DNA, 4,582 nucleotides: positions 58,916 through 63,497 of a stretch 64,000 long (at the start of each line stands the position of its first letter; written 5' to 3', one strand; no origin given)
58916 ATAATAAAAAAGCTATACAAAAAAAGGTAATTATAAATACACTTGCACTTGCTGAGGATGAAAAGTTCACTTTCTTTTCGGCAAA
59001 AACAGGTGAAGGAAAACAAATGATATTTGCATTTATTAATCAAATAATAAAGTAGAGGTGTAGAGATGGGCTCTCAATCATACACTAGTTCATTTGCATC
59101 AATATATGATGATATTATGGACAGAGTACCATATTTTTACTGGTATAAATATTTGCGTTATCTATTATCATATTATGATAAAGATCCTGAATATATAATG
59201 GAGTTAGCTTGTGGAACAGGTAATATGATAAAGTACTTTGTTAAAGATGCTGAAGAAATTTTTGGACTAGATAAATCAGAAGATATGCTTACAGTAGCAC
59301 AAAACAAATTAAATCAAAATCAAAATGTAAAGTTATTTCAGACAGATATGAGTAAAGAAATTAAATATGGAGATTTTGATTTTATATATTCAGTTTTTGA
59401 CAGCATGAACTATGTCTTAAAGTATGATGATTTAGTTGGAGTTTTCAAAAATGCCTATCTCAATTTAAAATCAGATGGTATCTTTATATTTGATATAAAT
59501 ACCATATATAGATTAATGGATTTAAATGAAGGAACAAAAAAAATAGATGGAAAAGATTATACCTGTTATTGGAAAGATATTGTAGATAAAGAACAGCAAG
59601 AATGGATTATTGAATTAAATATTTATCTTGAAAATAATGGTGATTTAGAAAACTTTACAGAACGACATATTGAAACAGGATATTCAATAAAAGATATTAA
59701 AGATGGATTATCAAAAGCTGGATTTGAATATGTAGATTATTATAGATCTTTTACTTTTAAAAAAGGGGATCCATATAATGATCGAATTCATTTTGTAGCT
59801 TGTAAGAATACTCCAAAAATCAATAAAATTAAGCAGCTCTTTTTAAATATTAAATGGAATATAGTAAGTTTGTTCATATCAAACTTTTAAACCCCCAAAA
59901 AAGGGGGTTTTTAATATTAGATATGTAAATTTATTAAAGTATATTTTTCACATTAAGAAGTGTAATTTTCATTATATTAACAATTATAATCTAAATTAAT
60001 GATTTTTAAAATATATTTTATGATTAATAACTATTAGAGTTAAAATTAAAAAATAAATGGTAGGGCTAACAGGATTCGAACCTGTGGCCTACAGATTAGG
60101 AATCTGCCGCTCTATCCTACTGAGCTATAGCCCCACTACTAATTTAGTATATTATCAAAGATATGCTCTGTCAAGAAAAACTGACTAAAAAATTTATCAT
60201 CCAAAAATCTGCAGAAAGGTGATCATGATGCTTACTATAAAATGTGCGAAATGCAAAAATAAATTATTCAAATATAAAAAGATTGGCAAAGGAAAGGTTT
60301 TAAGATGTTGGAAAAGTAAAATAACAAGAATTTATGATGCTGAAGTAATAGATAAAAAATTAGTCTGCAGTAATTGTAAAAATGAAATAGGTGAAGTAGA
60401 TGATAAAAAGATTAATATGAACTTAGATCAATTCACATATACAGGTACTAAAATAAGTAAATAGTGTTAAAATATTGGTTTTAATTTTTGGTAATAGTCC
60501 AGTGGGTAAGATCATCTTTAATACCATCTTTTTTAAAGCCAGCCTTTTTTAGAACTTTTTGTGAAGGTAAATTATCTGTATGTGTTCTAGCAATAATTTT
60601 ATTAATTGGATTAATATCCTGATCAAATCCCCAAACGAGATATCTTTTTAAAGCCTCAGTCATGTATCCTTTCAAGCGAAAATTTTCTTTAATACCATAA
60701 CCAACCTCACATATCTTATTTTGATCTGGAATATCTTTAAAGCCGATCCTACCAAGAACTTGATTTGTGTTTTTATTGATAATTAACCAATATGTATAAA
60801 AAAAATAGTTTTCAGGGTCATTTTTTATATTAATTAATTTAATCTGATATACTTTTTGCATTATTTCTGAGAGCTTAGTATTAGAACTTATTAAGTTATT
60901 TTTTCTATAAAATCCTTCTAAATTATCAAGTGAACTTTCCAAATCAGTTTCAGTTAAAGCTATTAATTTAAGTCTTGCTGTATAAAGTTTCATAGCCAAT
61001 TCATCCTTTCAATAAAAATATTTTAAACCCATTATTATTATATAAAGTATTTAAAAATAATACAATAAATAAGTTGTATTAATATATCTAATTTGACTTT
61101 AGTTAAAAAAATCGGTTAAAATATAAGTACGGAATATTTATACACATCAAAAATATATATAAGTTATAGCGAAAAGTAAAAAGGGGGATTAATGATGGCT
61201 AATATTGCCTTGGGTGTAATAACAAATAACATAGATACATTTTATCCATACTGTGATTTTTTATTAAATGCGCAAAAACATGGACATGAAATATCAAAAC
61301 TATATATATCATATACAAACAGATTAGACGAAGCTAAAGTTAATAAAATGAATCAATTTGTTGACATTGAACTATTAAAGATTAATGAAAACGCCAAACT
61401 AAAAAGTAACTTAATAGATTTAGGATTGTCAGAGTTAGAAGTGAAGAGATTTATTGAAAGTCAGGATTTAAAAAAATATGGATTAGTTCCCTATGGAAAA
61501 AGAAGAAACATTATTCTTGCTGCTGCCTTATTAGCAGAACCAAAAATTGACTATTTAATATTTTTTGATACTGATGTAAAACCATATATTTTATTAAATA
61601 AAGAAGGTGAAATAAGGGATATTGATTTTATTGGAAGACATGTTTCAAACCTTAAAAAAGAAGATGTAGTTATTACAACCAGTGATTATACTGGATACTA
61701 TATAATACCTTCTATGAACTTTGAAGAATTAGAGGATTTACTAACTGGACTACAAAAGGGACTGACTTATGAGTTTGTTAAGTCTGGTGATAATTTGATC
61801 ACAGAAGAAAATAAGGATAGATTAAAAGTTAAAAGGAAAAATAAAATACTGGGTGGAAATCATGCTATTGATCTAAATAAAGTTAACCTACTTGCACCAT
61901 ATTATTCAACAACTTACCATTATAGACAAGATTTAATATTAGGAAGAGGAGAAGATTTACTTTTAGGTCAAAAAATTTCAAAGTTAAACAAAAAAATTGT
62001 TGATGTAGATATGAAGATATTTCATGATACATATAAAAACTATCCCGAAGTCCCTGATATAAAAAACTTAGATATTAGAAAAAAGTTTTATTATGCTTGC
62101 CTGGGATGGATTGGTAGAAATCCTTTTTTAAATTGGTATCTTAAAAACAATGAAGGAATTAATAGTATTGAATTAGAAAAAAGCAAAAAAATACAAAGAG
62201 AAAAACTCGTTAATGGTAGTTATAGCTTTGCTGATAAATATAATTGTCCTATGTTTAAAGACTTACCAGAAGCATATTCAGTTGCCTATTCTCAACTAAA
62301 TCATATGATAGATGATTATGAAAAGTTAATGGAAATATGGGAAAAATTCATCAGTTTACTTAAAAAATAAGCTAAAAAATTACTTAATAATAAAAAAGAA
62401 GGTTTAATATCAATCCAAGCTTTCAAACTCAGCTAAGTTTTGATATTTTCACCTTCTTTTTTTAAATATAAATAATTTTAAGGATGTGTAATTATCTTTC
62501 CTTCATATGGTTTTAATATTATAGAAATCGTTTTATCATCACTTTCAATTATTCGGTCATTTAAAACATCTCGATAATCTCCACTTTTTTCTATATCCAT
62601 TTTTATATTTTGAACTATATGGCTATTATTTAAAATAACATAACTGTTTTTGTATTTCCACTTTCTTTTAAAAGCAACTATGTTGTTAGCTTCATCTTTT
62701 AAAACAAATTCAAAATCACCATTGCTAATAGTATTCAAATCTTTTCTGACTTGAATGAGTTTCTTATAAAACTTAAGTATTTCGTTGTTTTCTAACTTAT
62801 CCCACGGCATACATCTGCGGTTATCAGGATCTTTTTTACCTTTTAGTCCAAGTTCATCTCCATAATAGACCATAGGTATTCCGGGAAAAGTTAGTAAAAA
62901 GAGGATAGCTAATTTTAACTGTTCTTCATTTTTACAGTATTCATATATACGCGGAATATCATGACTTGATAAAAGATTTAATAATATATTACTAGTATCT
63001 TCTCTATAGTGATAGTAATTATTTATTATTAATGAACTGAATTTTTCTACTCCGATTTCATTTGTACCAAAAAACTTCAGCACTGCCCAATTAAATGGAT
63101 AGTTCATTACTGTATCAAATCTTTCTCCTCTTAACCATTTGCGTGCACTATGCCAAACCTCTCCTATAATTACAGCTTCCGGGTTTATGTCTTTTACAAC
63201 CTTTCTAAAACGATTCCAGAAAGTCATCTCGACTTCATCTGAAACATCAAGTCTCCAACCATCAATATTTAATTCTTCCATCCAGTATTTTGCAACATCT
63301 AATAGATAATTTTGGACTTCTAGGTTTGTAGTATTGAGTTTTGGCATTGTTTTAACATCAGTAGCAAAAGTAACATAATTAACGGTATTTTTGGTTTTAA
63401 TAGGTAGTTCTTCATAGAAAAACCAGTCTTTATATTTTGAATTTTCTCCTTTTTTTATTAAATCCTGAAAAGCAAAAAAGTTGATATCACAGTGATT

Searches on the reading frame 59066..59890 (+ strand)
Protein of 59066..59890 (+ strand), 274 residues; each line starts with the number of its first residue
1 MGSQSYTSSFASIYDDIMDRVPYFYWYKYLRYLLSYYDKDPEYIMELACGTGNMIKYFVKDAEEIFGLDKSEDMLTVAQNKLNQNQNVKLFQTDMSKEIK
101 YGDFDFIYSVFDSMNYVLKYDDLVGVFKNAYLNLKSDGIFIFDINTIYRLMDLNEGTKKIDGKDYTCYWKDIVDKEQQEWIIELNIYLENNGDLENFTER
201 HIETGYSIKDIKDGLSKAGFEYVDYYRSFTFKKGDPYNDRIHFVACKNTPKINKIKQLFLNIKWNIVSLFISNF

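Call 46: search_protein_families(library=pfam, proteins=[window:59066-59890:+], max_evalue=0.001)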
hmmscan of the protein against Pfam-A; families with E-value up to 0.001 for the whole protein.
window:59066-59890:+ (274 aa): 7 families
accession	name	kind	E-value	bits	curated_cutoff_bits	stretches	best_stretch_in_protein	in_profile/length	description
PF13649.12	Methyltransf_25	-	1.4e-14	55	27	1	44-138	1-97/97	Methyltransferase domain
PF08241.18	Methyltransf_11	-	6.9e-12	46.3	21.2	1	46-142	2-95/95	Methyltransferase domain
PF08242.18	Methyltransf_12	-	1e-10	42.7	30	1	45-140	1-98/98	Methyltransferase domain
PF13847.12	Methyltransf_31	-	2.2e-09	37.6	27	1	43-145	6-113/145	Methyltransferase domain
PF13489.12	Methyltransf_23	-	8.3e-07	29.3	27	1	34-223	16-162/164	Methyltransferase domain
PF01209.24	Ubie_methyltran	-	1.5e-06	28.2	20.1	1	36-140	43-149/233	ubiE/COQ5 methyltransferase family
PF05175.20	MTS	-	0.0007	19.7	23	0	33-108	23-103/170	Methyltransferase small domain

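Call 47: search_protein_families(library=ncbifam, proteins=[window:59066-59890:+], max_evalue=0.001)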
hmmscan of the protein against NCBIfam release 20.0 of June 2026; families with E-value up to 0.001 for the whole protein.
window:59066-59890:+ (274 aa): 13 families
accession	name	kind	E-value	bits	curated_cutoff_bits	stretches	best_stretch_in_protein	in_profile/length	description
NF043040.1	corrin_prot_MT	hypoth_equivalog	1.5e-10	40.9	180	1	13-139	14-144/216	corrinoid protein-associated methyltransferase CpaM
NF041820.1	daptide_MTase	equivalog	2.7e-10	40.1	175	1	30-167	26-171/243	daptide-type RiPP biosynthesis methyltransferase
TIGR02072.1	BioC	equivalog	5e-10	39.6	184.95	1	34-165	27-157/244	malonyl-ACP O-methyltransferase BioC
NF001244.0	PRK00216.1-5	equivalog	1.6e-09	37.4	216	1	39-95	47-109/236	bifunctional demethylmenaquinone methyltransferase/2-methoxy-6-polyprenyl-1,4-benzoquinol methylase UbiE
TIGR01934.1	MenG_MenH_UbiE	subfamily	1.2e-08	34.5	158.35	1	39-105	38-106/223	ubiquinone/menaquinone biosynthesis methyltransferase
NF002463.0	PRK01683.1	equivalog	1.2e-05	25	297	1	39-109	30-99/258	trans-aconitate 2-methyltransferase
TIGR02021.1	BchM-ChlM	equivalog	1.6e-05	24.5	158.9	1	44-117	58-131/218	magnesium protoporphyrin IX methyltransferase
NF011529.0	PRK14968.1-3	equivalog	2.6e-05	23.8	162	1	38-107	32-102/198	putative methyltransferase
NF001243.0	PRK00216.1-4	equivalog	4.3e-05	23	235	1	42-112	49-125/237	demethylmenaquinone methyltransferase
TIGR02752.1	MenG_heptapren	equivalog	0.00029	20.4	419.85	1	42-112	47-123/231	demethylmenaquinone methyltransferase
NF004452.0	PRK05785.1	equivalog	0.00042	19.8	207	1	29-81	40-93/228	hypothetical protein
NF045882.1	PLipidMtase_Leg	equivalog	0.00045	20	390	1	32-110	34-115/207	phospholipid N-methyltransferase PmtA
NF012222.1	erm_A_23S_MT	exception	0.00073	19.1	475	0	42-117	32-105/243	23S rRNA (adenine(2058)-N(6))-methyltransferase Erm(A)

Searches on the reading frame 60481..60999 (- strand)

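Call 46: search_protein_families(library=pfam, proteins=[window:60481-60999:-], max_evalue=0.001)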
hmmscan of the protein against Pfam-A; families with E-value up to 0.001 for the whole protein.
window:60481-60999:- (172 aa): 2 families
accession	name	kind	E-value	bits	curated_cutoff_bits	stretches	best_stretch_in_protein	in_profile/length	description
PF13302.13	Acetyltransf_3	-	3.7e-21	76.7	25.4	1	9-156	1-138/138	Acetyltransferase (GNAT) domain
PF00583.31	Acetyltransf_1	-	1.2e-09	38.8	20.7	1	68-155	33-116/116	Acetyltransferase (GNAT) family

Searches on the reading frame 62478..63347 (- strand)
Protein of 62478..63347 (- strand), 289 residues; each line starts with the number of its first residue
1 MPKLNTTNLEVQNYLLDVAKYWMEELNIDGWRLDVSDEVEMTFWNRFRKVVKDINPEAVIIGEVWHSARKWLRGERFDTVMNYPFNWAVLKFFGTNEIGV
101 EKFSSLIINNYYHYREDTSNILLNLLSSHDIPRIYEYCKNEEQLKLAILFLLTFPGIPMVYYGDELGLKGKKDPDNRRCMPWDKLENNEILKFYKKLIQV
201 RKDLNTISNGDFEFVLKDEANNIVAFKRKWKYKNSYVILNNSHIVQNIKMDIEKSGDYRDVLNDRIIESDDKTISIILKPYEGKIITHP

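Call 46: search_protein_families(library=pfam, proteins=[window:62478-63347:-], max_evalue=0.001)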
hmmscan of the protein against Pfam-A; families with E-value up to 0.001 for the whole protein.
window:62478-63347:- (289 aa): 4 families
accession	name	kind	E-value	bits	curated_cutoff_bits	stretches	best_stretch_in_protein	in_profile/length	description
PF00128.31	Alpha-amylase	-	3.4e-35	122.6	22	1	1-189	156-397/446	Alpha amylase, catalytic domain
PF16657.11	Malt_amylase_C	-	7.6e-06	26.4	27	1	210-284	1-74/75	Maltogenic Amylase, C-terminal domain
PF22026.2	Alpha-amylase_C_2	-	2.6e-05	25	27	1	210-285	1-77/78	Alpha-amylase C-terminal domain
PF02806.24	Alpha-amylase_C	-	7.5e-05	23.4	21.2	1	217-264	5-53/95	Alpha amylase, C-terminal all-beta domain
